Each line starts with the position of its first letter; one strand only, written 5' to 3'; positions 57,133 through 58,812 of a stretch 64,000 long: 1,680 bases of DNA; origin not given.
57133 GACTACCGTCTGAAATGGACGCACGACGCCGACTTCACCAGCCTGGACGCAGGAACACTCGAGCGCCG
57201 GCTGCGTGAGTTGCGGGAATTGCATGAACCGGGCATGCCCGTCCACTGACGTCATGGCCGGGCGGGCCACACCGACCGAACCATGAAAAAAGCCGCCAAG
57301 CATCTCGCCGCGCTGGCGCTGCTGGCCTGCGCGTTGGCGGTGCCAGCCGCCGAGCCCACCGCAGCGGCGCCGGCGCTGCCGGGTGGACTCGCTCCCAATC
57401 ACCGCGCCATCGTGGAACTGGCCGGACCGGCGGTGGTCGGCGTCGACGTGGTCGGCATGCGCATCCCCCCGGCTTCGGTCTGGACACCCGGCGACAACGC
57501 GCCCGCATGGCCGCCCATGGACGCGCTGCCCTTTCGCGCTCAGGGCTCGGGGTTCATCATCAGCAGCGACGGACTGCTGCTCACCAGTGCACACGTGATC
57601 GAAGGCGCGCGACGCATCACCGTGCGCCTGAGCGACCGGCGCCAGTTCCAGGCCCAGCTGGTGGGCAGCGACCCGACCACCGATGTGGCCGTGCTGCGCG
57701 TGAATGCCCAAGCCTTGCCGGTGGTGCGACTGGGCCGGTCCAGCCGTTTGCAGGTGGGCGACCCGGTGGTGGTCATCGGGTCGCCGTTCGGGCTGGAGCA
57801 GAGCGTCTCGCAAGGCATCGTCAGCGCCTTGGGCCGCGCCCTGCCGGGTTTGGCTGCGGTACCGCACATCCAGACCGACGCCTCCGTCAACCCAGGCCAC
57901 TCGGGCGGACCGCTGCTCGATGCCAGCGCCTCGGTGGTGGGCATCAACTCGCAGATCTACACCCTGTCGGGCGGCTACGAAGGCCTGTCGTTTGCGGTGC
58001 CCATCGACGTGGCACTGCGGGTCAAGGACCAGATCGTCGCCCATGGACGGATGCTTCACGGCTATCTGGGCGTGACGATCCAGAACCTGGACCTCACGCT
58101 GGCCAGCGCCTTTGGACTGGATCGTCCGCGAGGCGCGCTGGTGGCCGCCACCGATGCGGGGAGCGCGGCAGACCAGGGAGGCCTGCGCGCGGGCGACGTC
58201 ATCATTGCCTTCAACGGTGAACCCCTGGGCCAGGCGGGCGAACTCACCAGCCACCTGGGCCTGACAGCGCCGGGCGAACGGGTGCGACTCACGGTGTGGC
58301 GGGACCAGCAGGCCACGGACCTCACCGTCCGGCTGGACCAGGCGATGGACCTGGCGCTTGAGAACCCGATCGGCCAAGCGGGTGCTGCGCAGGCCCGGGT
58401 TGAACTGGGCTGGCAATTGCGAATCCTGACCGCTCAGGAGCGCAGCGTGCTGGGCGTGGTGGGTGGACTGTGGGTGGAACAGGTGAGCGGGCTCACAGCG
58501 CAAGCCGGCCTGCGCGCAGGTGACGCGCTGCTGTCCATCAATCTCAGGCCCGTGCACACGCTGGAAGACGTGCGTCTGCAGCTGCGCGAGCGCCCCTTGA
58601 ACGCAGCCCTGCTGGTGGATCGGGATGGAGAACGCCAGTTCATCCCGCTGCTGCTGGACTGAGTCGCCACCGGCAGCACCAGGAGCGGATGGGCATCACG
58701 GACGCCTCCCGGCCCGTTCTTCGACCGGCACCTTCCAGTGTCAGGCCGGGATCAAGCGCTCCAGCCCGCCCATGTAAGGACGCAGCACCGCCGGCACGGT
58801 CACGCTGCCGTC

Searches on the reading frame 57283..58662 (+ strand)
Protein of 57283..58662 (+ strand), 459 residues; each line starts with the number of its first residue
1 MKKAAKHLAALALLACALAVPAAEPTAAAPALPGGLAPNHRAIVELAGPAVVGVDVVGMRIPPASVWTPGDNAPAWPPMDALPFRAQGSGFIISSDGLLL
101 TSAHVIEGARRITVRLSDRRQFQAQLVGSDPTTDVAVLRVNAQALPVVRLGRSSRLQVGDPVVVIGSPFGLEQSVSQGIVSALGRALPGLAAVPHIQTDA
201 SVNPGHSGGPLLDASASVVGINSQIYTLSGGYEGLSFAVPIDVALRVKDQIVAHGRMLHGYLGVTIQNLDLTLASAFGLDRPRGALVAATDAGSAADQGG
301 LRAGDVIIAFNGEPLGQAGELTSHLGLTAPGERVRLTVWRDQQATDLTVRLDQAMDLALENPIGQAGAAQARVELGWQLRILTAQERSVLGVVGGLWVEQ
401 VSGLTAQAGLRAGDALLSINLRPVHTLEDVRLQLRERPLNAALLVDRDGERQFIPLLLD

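Call 11: search_protein_families(library=pfam, proteins=[window:57283-58662:+])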
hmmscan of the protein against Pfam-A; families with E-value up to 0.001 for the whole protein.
window:57283-58662:+ (459 aa): 6 families
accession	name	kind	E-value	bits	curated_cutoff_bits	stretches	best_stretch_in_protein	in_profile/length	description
PF13365.12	Trypsin_2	-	4.9e-33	115.3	27.6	1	88-221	1-144/144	Trypsin-like peptidase domain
PF17820.7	PDZ_6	-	5.1e-18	65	27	2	287-340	2-54/54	PDZ domain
PF13180.12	PDZ_2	-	6.9e-16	58.7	27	1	260-351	1-80/80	PDZ domain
PF00089.32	Trypsin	-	8.5e-14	52.3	20.6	1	76-241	12-213/220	Trypsin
PF00595.29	PDZ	-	1.5e-13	51.3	23.2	1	258-338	8-80/81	PDZ domain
PF14685.13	PDZ_Tricorn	-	3.4e-05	24.2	25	0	293-348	30-87/88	Tricorn protease PDZ domain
